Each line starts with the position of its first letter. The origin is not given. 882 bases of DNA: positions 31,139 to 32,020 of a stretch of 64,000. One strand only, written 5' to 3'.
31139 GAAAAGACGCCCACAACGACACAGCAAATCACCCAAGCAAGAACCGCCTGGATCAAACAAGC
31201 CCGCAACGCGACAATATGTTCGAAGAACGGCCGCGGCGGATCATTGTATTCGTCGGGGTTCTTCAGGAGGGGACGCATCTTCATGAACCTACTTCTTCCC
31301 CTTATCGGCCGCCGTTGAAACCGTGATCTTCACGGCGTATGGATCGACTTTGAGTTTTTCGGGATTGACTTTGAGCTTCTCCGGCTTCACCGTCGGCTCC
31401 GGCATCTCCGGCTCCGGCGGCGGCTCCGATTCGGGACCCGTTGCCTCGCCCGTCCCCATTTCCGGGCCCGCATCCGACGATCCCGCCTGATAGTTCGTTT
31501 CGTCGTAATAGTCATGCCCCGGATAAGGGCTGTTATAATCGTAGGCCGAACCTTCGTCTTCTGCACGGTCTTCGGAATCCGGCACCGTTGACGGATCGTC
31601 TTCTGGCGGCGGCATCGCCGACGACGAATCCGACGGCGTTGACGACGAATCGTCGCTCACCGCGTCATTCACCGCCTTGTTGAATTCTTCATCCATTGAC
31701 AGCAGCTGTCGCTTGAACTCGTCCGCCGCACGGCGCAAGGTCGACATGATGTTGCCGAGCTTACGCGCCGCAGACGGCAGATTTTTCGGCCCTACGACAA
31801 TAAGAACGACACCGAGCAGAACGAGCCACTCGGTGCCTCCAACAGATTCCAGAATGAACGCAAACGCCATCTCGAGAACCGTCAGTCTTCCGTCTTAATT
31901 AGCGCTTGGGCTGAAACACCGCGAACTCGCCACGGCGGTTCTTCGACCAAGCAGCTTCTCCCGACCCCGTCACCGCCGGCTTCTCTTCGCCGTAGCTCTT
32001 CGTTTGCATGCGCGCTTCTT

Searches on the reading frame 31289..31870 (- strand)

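Call 94: search_protein_families(library=pfam, proteins=[window:31289-31870:-], max_evalue=0.00001)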
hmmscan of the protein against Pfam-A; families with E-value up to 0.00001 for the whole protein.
window:31289-31870:- (193 aa): 1 family
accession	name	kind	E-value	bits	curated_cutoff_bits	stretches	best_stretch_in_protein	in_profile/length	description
PF02416.21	TatA_B_E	-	1.6e-09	37.3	21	1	10-54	1-45/53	mttA/Hcf106 family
